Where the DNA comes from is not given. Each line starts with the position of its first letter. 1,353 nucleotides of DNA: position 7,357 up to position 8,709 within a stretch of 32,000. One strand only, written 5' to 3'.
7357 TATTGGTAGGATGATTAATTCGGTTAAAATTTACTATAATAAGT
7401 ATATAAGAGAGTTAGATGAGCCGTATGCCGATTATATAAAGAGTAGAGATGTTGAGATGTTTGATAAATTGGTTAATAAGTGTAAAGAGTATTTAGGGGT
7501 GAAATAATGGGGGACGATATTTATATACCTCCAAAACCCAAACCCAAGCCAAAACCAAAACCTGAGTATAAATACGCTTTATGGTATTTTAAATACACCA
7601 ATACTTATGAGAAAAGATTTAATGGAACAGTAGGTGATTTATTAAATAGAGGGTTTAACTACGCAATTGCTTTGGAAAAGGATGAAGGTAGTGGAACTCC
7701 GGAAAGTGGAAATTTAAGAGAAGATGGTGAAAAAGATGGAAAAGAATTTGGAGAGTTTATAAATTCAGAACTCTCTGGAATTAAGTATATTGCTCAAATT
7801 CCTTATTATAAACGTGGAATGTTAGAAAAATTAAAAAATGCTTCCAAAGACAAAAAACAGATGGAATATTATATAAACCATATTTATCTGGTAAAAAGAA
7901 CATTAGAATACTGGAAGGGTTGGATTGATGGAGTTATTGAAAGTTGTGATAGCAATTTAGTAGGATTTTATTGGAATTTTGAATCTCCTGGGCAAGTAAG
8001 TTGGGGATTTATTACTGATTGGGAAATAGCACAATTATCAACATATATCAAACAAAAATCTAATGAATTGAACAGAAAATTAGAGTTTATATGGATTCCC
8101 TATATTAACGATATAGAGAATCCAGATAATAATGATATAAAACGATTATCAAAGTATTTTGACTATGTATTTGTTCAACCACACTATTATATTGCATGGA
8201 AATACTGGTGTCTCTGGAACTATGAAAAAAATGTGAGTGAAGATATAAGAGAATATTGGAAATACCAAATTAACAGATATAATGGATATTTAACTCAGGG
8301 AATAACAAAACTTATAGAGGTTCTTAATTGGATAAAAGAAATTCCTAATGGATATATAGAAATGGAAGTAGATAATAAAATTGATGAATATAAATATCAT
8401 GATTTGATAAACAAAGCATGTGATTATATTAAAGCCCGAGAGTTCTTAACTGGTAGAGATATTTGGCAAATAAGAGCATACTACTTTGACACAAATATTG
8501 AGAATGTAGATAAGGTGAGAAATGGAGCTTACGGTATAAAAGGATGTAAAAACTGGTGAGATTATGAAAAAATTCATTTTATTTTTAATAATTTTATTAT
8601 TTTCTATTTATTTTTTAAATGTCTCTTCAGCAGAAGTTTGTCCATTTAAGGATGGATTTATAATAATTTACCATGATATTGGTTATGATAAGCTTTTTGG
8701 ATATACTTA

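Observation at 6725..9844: Translationally coupled three-gene cassette of unknown function: degenerate PP-loop paralogue, Trp-rich (PK)5 protein, sequon-rich anchored surface protein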

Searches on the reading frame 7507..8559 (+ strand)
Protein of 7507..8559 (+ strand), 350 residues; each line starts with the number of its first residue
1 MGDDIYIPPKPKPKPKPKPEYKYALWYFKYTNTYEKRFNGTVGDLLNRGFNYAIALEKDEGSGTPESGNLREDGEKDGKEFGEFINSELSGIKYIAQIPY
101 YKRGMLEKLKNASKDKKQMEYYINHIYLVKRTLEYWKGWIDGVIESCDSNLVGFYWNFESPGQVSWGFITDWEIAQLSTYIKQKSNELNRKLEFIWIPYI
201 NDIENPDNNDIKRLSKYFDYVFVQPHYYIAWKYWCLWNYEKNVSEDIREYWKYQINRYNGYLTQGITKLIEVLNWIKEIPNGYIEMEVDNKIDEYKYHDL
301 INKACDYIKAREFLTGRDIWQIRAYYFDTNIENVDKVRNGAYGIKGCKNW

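Call 3: search_protein_families(library=pfam, proteins=[window:7507-8559:+], max_evalue=1)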
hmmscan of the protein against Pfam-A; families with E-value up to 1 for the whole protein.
window:7507-8559:+ (350 aa): 2 families
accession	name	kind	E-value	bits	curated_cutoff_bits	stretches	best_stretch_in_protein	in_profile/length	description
PF16031.10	TonB_N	-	0.81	10.7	33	0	7-22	65-81/138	TonB polyproline region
PF10465.15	Inhibitor_I24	-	0.85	10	27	1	232-310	63-130/136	PinA peptidase inhibitor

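Call 4: search_protein_families(library=ncbifam, proteins=[window:7507-8559:+], max_evalue=1)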
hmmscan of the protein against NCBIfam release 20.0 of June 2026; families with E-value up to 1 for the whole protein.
window:7507-8559:+ (350 aa): 0 families

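Call 12: search_solved_structures(query=window:7507-8559:+, max_evalue=10)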
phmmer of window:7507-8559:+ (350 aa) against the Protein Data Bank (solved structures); distinct sequences matched with E-value up to 10: 0.

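Call 15: find_homologous_proteins(query=window:7507-8559:+, max_evalue=0.01)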
Query window:7507-8559:+ (350 aa): 9 proteins with E <= 0.01 among 1543 candidates.
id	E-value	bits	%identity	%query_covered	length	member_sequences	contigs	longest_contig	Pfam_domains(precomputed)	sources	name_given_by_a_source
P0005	1.1e-200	685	100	84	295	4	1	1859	-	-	-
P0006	6.1e-178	610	81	100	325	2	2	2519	-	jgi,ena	-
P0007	1.0e-174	600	86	88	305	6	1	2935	-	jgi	-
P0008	1.5e-108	382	57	97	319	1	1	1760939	-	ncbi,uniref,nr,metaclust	ncbi:conserved hypothetical protein [Methanocaldococcus sp. FS406-22]|uniref:hypothetical protein n=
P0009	7.0e-70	255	44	100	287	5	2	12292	PF16147.11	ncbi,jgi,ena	-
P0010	4.9e-51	193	41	91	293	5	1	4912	-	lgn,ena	-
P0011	3.9e-50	190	39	87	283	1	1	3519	-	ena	-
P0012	8.9e-49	185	37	94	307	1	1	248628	-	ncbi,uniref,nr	ncbi:hypothetical protein [Thermococcus sp. 21S7]|uniref:hypothetical protein n=1 Tax=Thermococcus s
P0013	5.1e-39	153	44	65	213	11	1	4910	PF16147.11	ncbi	-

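Call 20: search_protein_families(library=pfam, alignment_id=A2, max_evalue=1)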
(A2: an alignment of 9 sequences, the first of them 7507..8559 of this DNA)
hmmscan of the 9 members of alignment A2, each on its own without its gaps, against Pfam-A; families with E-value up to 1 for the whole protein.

A. member 1, window:7507-8559:+ (350 aa): 2 families
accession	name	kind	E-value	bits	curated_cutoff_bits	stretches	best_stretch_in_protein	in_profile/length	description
PF16031.10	TonB_N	-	0.81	10.7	33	0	7-22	65-81/138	TonB polyproline region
PF10465.15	Inhibitor_I24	-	0.85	10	27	1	232-310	63-130/136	PinA peptidase inhibitor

B. families by the number of members that match (of 9 scanned): 3 families
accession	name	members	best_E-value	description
PF16147.10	DUF4855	5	3.6e-12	Domain of unknown function (DUF4855)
PF16031.10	TonB_N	2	0.019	TonB polyproline region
PF10465.15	Inhibitor_I24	1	0.85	PinA peptidase inhibitor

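Call 22: find_encoding_contigs(protein=P0012, flank=6000, max_places=3)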
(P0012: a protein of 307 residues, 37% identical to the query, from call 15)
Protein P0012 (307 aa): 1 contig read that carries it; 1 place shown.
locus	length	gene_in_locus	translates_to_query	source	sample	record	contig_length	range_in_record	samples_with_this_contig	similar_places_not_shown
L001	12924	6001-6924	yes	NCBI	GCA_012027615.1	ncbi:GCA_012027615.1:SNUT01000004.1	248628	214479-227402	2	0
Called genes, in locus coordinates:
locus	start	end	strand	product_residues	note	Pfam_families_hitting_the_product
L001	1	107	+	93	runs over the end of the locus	PF03192:DUF257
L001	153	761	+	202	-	PF12728:HTH_17, PF00239:Resolvase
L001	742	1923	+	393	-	PF27234:MJ0013, PF01385:OrfB_IS605, PF07282:Cas12f1-like_TNB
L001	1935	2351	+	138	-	PF03192:DUF257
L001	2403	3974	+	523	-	PF07969:Amidohydro_3, PF01979:Amidohydro_1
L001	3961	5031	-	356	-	PF01321:Creatinase_N, PF00557:Peptidase_M24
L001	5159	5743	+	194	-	PF00827:Ribosomal_L15e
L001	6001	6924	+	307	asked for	-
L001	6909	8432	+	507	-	-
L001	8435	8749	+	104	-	-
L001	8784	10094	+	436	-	-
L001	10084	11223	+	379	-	-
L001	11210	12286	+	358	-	-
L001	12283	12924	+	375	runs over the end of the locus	-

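Call 23: find_encoding_contigs(protein=P0009, flank=6000, max_places=3)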
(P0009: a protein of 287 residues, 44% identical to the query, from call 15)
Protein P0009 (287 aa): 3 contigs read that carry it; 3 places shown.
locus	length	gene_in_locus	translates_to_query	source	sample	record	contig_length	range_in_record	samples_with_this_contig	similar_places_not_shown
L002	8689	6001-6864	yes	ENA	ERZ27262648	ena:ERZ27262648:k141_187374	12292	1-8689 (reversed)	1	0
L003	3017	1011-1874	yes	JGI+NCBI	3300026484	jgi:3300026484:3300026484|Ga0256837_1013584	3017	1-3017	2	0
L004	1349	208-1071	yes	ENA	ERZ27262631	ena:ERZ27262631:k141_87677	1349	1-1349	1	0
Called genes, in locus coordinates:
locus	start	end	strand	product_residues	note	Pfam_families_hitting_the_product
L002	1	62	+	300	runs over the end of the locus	-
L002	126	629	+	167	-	-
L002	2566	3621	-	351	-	PF01555:N6_N4_Mtase, PF02926:THUMP, PF02384:N6_Mtase (weak), PF01170:UPF0020, PF03602:Cons_hypoth95 (weak), PF09445:Methyltransf_15 (weak), PF13847:Methyltransf_31 (weak)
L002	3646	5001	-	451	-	PF01554:MatE, PF01943:Polysacc_synt, PF01554:MatE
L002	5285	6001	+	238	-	-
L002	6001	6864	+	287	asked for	PF16147:DUF4855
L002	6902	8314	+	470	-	-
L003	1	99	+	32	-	?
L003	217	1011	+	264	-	-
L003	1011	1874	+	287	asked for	PF16147:DUF4855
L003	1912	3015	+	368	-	?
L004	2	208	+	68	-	?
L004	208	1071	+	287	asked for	PF16147:DUF4855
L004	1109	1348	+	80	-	?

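Call 29: search_solved_structures(query=A2, max_evalue=10, show_alignments=2)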
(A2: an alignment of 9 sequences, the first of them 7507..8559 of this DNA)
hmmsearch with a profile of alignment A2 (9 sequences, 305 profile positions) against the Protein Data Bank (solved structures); distinct sequences matched with E-value up to 10: 2.
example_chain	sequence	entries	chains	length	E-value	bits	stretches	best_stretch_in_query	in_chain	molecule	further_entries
3ziz_A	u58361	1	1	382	0.054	16.3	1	56-167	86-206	GH5 ENDO-BETA-1,4-MANNANASE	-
2ko2_A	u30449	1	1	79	0.58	13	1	105-168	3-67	Reticulon-4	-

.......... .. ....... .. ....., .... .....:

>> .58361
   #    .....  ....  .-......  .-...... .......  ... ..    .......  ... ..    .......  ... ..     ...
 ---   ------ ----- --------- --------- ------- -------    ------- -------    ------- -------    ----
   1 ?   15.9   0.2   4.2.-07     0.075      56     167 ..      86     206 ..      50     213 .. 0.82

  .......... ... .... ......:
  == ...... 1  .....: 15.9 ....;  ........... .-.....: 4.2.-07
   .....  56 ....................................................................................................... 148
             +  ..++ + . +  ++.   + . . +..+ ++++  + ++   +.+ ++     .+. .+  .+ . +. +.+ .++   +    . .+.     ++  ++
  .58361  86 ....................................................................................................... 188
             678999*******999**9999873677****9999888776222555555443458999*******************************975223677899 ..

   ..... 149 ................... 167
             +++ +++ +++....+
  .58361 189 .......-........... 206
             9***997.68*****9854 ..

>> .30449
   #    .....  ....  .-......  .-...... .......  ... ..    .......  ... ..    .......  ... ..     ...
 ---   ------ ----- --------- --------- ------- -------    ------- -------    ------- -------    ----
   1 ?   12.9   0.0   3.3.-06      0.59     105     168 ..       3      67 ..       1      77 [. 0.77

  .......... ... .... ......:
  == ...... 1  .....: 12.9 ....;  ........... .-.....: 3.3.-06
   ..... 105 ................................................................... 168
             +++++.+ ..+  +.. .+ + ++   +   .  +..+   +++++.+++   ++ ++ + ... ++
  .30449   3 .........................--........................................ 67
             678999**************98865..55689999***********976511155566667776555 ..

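Call 33: find_related_loci(query=A2, collection=genome_contigs, flank=7000)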
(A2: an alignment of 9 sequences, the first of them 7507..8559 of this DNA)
Query A2 (350 aa) in genome_contigs; peptide patterns used: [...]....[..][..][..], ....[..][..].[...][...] (x = any residue, [..] = any of these).
89 stretches matched a pattern; 6 encode a relative of the query (tblastn E <= 1e-3); 6 distinct loci.
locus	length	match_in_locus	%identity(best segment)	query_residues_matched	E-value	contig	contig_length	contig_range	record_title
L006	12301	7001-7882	39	23-350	1e-61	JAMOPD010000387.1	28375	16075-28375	MAG: Thermococcaceae archaeon isolate 4559-240_metabat1_scaf2bin.019 4559-240_scaffold_776_c1, whole genome shotgun sequ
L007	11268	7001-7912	36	23-350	8e-52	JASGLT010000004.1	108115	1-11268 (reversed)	MAG: Thermococcaceae archaeon isolate DJKA121_NP-J24_bin.11 scaffold_23, whole genome shotgun sequence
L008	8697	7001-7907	42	22-350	5e-47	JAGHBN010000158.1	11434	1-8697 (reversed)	MAG: Thermococcus sp. isolate AUK257 PB_MBMC_211_c_000000000210, whole genome shotgun sequence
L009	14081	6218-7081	33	22-343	2e-35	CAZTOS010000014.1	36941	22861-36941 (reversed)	MAG TPA_asm: uncultured Thermococci archaeon isolate SRP141559_co1_254 genome assembly, contig: NODE_385_length_36941_co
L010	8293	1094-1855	32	49-338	8e-29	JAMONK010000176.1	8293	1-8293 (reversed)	MAG: Thermococcus sp. isolate 4281-140_metabat2_scaf2bin.039 4281-140_scaffold_4325_c1, whole genome shotgun sequence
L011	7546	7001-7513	35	22-198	2e-20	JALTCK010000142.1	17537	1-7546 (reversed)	MAG: Thermococcus sp. isolate S013_metabat2_scaf2bin.004 S013_NODE_603_length_17537_cov_2.843308, whole genome shotgun s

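Call 43: predict_structure(alignment_id=A2)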
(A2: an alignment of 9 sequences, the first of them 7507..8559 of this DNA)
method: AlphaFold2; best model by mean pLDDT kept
length: 350 residues; sequences in the alignment: 9
mean_pLDDT: 76.7   pTM: 0.78
mean pLDDT of the five models: 76.7, 75.5, 75.2, 73.4, 72.3
residues with pLDDT >= 90: 78; 70-90: 164; 50-70: 74; < 50: 34
segments of 3 or more residues with pLDDT < 50: 1-4, 14-17, 60-63, 103-110, 117-119, 322-324
pLDDT, mean of each block of 10 residues (from residue 1): 49 52 69 59 77 73 64 93 89 87 50 49 53 92 94 83 73 94 96 85 65 90 86 89 89 89 90 87 77 73 87 76 50 77 79
secondary structure, 60 per line:
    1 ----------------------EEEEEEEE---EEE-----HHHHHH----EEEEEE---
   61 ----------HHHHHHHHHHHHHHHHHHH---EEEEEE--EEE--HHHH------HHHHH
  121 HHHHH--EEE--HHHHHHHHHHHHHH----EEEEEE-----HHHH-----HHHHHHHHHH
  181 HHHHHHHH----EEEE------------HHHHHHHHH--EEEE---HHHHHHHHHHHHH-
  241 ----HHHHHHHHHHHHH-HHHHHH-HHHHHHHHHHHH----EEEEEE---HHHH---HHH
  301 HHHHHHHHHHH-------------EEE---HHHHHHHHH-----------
elements in order: E23-30 E34-36 H42-47 E52-57 H71-89 E93-98 E101-103 H106-109 H116-125 E128-130 H133-146 E151-156 H162-165 H171-188 E193-196 H209-217 E220-223 H227-239 H245-257 H259-264 H266-277 E282-287 H291-294 H298-311 E325-327 H331-339
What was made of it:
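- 7507..8559 (+): Gene 2: a 350-aa DUF4855-type (β/α)8 barrel with no signal peptide or TM segment. It is Trp- and Tyr-rich, with a putative catalytic face. AF2 pLDDT 76.7, pTM 0.78 (call 43).
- On TIM-barrel glycoside hydrolase (clan GH-A-like), gene 2: The AF2 model has pTM 0.78 and eight alternating strand/helix units (call 43).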

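Call 46: fold_search(model_id=the predicted structure, library=pdb)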
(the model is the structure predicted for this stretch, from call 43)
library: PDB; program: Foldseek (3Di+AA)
matches with E <= 10: 1272; with E <= 0.001: 3
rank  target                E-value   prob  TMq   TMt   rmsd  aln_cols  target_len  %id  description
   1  5zl9                  7.0e-04  1.00  0.32  0.20   9.1       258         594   13  Engineered chitinase, SmChiAB-FYSFV (released 2018-07-11)
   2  8w96_A                9.5e-04  0.99  0.29  0.20  10.5       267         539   13  SmChiA with diacetyl chitobiose (released 2024-09-04)
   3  1x6l                  9.5e-04  0.97  0.22  0.15  12.5       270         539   11  Crystal structure of S. marcescens chitinase A mutant W167A (released 2005-07-26)
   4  9bug                  1.3e-03  0.99  0.31  0.28   9.3       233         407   13  Hydrolase domain of Chitinase 1 from Enterobacter cloacae (released 2025-08-27)
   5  1eib_A                1.4e-03  0.94  0.24  0.17  11.7       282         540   12  CRYSTAL STRUCTURE OF CHITINASE A MUTANT D313A COMPLEXED WITH OCTA-N-ACETYLCHITOOCTAOSE (NAG)8. (released 2001-02-25)
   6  3wl0_A                1.5e-03  0.99  0.29  0.27  10.5       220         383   12  Crystal structure of Ostrinia furnacalis Group I chitinase catalytic domain E148A mutant in complex with a(GlcNAc)2 (released 2014-04-09)
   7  1ehn_A                1.5e-03  0.97  0.27  0.19  10.9       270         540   13  CRYSTAL STRUCTURE OF CHITINASE A MUTANT E315Q COMPLEXED WITH OCTA-N-ACETYLCHITOOCTAOSE (NAG)8. (released 2001-02-22)
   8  5fky_B                1.7e-03  1.00  0.32  0.19   7.5       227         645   13  Structure of a hydrolase bound with an inhibitor (released 2016-01-27)
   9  2wlz                  1.7e-03  0.97  0.27  0.19  11.2       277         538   13  Chitinase A from Serratia marcescens ATCC990 in complex with Chitobio- thiazoline. (released 2010-03-16)
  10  5z7m_A                1.7e-03  0.97  0.26  0.18  11.2       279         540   12  SmChiA sliding-intermediate with chitohexaose (released 2018-09-26)
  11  1ffr_A                1.7e-03  0.93  0.24  0.17  12.0       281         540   12  CRYSTAL STRUCTURE OF CHITINASE A MUTANT Y390F COMPLEXED WITH HEXA-N-ACETYLCHITOHEXAOSE (NAG)6 (released 2001-09-26)
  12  1nh6_A                1.9e-03  0.94  0.27  0.18  17.4       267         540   13  Structure of S. marcescens chitinase A, E315L, complex with hexasaccharide (released 2003-03-18)
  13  3wkz                  2.0e-03  0.99  0.29  0.27  10.1       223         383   12  Crystal Structure of the Ostrinia furnacalis Group I Chitinase catalytic domain E148Q mutant (released 2014-04-09)
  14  3wij_A                2.1e-03  0.99  0.31  0.31   7.8       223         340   11  Crystal structure of a plant class V chitinase mutant from Cycas revoluta in complex with (GlcNAc)3 (released 2014-09-17)
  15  2wk2_A                2.4e-03  0.94  0.26  0.18  11.7       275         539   13  Chitinase A from Serratia marcescens ATCC990 in complex with Chitotrio-thiazoline dithioamide. (released 2010-03-16)
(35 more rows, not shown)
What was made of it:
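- On TIM-barrel glycoside hydrolase (clan GH-A-like), gene 2: The Foldseek top 50 are almost all TIM barrels (call 46).
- Closest known: TIM-barrel glycoside hydrolases: clan GH-A. Same: The best Foldseek hits are GH18 enzymes (call 46), and a weak profile hit is a GH5 mannanase (E 0.054, call 29).
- Foldseek hits include non-catalytic chitinase-like lectins such as CHI3L1 and SPS-40 (call 46).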

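Call 47: search_protein_families(library=pfam, proteins=[P0009, P0010, P0011, P0012, P0008, P0013], max_evalue=10)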
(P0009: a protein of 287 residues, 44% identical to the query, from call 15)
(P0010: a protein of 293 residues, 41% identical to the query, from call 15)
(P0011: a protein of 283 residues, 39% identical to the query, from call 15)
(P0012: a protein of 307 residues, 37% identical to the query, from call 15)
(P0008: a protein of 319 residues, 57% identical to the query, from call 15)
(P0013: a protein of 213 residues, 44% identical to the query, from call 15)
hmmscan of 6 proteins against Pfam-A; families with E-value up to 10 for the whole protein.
P0009 (287 aa): 1 family
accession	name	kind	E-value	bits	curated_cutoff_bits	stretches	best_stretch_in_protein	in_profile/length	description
PF16147.10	DUF4855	-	3.6e-12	46.5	27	1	125-277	162-294/313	Domain of unknown function (DUF4855)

P0010 (293 aa): 1 family
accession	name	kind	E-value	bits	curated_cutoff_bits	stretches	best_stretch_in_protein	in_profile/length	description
PF16147.10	DUF4855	-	4.9e-05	23.1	27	1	123-278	162-290/313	Domain of unknown function (DUF4855)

P0011 (283 aa): 1 family
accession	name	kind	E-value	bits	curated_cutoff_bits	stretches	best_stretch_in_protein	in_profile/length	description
PF16147.10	DUF4855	-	0.0074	15.9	27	1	112-197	163-239/313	Domain of unknown function (DUF4855)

P0012 (307 aa): 1 family
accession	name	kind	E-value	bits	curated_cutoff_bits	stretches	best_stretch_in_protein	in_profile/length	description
PF16147.10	DUF4855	-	0.1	12.2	27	1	134-205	163-226/313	Domain of unknown function (DUF4855)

P0008 (319 aa): 0 families

P0013 (213 aa): 2 families
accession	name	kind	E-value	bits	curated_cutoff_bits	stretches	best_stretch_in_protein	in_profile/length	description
PF16147.10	DUF4855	-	7.4e-06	25.8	27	1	142-185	161-201/313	Domain of unknown function (DUF4855)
PF16031.10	TonB_N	-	0.019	16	33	1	7-22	65-81/138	TonB polyproline region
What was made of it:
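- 7507..8559 (+): P0009 scores 46.5 bits against a cut-off of 27 and is 44 % identical to gene 2 (E 7e-70) (calls 15, 47).
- On Pfam DUF4855 (PF16147), gene 2: P0009 is 44 % identical over 100 % of gene 2 (E 7e-70) and scores 46.5 bits (calls 15, 47).
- Closest known: Pfam DUF4855. Same: One exceeds the gathering score (46.5 bits against 27; call 47).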

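Call 52: find_encoding_contigs(protein=P0008, flank=6000, max_places=2)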
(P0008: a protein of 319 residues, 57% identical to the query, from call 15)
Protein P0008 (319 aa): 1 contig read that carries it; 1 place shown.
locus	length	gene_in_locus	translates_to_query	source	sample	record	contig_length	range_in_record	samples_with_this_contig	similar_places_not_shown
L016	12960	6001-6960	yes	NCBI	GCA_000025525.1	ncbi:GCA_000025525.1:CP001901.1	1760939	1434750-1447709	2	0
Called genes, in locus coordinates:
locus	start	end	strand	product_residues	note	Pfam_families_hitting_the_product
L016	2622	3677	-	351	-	PF01555:N6_N4_Mtase, PF02926:THUMP (weak), PF02384:N6_Mtase (weak), PF01170:UPF0020, PF03602:Cons_hypoth95 (weak), PF09445:Methyltransf_15 (weak), PF13847:Methyltransf_31 (faint)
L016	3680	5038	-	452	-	PF01554:MatE, PF01943:Polysacc_synt (weak), PF01554:MatE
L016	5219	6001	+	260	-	-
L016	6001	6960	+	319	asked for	-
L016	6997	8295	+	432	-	-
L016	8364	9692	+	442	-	-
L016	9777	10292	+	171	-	PF04068:Fer4_RLI, PF04034:Ribo_biogen_C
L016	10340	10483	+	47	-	PF01020:Ribosomal_L40e (weak)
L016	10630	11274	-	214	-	PF01944:SpoIIM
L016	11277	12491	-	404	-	PF00368:HMG-CoA_red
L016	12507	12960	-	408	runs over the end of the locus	-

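Call 71: search_protein_families(library=pfam, proteins=[L001:6909-8432:+, L001:8784-10094:+, L001:10084-11223:+, L001:11210-12286:+, L002:6902-8314:+, L009:9584-11320:+, L009:11313-12797:+, L007:7900-9402:+], max_evalue=1)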
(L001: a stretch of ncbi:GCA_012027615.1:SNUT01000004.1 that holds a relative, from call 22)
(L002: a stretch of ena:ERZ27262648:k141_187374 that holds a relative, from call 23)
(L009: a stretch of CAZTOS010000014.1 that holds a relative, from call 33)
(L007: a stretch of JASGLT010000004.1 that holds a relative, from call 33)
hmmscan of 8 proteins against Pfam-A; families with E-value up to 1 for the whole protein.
L001:6909-8432:+ (507 aa): 0 families

L001:8784-10094:+ (436 aa): 0 families

L001:10084-11223:+ (379 aa): 0 families

L001:11210-12286:+ (358 aa): 2 families
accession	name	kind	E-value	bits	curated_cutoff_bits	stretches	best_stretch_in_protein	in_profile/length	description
PF14187.11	DUF4310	-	0.039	14.1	27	1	326-355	104-133/209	Domain of unknown function (DUF4310)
PF23913.1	DUF7255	-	0.13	12.3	27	1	296-333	81-117/156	Family of unknown function (DUF7255)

L002:6902-8314:+ (470 aa): 0 families

L009:9584-11320:+ (578 aa): 3 families
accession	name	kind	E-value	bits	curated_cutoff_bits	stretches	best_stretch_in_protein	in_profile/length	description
PF13243.12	SQHop_cyclase_C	-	4.3e-05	23.1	26.1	1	80-169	200-280/319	Squalene-hopene cyclase C-terminal domain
PF25397.1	DUF7887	-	0.052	13.7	24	1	522-562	23-59/63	Domain of unknown function (DUF7887)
PF23906.1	DUF7248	-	0.96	9.9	27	0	549-576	17-44/58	Family of unknown function (DUF7248)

L009:11313-12797:+ (494 aa): 0 families

L007:7900-9402:+ (500 aa): 1 family
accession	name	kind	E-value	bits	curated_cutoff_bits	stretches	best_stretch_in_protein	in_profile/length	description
PF05065.19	Phage_capsid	-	0.27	11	24.2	1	281-320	163-202/280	Phage capsid family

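Call 72: search_protein_families(library=padloc, proteins=[window:7507-8559:+], max_evalue=1)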
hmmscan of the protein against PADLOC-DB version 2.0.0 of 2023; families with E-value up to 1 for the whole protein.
window:7507-8559:+ (350 aa): 0 families
